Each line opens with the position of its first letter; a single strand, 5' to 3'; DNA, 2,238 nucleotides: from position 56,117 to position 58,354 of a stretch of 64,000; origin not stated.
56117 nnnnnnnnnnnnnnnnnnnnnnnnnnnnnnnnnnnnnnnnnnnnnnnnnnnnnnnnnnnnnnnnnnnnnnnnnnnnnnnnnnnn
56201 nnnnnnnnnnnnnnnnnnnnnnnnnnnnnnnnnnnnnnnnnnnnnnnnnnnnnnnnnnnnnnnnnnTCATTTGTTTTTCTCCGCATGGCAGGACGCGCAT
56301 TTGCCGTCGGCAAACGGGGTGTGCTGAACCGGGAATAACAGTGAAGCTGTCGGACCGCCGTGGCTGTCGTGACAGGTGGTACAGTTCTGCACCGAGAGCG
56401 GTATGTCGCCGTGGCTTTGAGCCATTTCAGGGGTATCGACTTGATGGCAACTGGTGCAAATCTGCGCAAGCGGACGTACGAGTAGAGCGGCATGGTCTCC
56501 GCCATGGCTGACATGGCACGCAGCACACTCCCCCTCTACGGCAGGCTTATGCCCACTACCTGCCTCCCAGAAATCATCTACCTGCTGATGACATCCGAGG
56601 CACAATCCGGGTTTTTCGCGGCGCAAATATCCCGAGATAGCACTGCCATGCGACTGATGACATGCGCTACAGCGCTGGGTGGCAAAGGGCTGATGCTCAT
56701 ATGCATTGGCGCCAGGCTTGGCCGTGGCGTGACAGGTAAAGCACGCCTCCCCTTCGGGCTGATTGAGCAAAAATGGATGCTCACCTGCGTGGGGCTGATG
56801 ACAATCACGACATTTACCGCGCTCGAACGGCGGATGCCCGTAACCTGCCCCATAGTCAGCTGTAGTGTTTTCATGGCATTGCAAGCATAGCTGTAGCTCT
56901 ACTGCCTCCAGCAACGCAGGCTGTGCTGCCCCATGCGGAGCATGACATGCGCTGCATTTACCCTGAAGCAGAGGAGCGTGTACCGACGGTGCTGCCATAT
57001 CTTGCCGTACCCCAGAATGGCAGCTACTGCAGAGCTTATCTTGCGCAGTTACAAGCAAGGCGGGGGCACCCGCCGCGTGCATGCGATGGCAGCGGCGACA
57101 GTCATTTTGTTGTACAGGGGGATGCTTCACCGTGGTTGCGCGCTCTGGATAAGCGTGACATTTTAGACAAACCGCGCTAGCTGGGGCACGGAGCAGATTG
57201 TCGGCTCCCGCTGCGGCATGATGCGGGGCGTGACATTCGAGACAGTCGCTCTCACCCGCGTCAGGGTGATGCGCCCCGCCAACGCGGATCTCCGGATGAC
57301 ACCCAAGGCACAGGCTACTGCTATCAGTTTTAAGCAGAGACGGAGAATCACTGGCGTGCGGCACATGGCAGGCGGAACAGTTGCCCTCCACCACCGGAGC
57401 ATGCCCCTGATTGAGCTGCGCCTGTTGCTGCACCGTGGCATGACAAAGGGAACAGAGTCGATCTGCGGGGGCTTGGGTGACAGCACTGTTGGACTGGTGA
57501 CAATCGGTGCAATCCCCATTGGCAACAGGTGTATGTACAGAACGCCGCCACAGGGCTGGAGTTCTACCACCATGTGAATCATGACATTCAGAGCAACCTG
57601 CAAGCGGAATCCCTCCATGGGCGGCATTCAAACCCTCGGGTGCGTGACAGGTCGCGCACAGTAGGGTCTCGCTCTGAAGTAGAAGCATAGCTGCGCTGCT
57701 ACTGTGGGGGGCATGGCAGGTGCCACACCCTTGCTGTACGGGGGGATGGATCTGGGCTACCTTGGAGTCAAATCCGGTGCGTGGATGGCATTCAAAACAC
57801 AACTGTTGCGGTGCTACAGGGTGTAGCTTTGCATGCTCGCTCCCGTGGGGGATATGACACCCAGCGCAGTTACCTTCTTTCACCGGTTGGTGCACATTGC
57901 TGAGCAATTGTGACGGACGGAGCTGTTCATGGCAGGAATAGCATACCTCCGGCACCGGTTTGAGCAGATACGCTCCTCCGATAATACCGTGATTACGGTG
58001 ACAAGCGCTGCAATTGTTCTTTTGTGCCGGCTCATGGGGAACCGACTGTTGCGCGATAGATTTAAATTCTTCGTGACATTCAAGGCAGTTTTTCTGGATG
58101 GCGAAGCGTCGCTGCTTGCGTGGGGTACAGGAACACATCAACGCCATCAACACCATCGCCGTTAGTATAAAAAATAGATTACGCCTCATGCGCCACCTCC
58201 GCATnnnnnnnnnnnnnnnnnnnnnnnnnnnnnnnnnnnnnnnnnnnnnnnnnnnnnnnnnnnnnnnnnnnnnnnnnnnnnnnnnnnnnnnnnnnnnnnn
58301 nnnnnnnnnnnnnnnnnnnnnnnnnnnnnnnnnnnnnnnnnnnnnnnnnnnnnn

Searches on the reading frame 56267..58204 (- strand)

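Call 6: search_protein_families(library=pfam, proteins=[window:56267-58204:-], max_evalue=0.1)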
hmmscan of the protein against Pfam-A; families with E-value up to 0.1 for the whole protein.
window:56267-58204:- (645 aa): 6 families
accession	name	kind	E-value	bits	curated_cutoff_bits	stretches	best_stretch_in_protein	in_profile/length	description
PF09699.15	Paired_CXXCH_1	-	1.2e-119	390.1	20.6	14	268-306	1-39/41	Doubled CXXCH motif (Paired_CXXCH_1)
PF14522.11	Cytochrome_C7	-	2.4e-24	85.3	24.8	5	409-470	8-67/67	Cytochrome c7 and related cytochrome c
PF14537.11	Cytochrom_c3_2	-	1e-23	84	25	7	230-303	6-78/79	Cytochrome c3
PF02085.21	Cytochrom_CIII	-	1.1e-12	48.6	22.9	2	181-255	31-101/101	Class III cytochrome C family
PF22113.1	Mtrc-MtrF_II-IV_dom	-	2e-11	44.2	30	0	33-128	77-175/176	Outer membrane cytochrome MtrC/MtrF-like, domains II/IV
PF22678.1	Cytochrom_c_NrfB-like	-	4.4e-07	30.7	27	2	485-538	33-89/89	Cytochrome c-type protein NrfB-like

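Call 7: search_protein_families(library=ncbifam, proteins=[window:56267-58204:-], max_evalue=0.1)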
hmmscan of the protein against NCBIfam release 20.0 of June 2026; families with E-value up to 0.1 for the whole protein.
window:56267-58204:- (645 aa): 10 families
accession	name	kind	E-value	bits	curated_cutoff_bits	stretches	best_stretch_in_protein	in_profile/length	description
TIGR01905.1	paired_CXXCH_1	subfamily_domain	3e-112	366.3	25.2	14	268-305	1-38/41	doubled CXXCH domain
TIGR03508.1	decahem_SO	subfamily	2.2e-91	305.9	192.2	6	416-541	96-221/258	DmsE family decaheme c-type cytochrome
NF041028.1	decahem_GSU2203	exception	1.3e-73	248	325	5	38-188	102-253/317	GSU2203 family decaheme c-type cytochrome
TIGR03507.1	decahem_SO1788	subfamily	4.4e-14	51.9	209.3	4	319-380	244-306/672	OmcA/MtrC family decaheme c-type cytochrome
TIGR03153.1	cytochr_NrfH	equivalog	1.2e-11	44.8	134.2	3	31-71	96-135/138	cytochrome c nitrite reductase small subunit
NF045722.1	c3_cytochr_TmcA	equivalog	6e-11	42.3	114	5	346-397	60-111/125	acidic tetraheme cytochrome c3 TmcA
NF045713.1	CxxCH_16_HmcA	equivalog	2.8e-09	36.1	400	3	183-330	114-257/541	sulfate respiration complex hexadecaheme cytochrome HmcA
NF047727.1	4hemeCytCCctA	equivalog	1e-08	35.3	180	0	60-140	35-104/109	tetraheme c-type cytochrome CctA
TIGR03146.1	cyt_nit_nrfB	equivalog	6.7e-05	23.2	166.6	2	485-542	84-144/145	cytochrome c nitrite reductase pentaheme subunit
NF008659.0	PRK11659.1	equivalog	0.0002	21.1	184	1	486-543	111-171/188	cytochrome c nitrite reductase pentaheme subunit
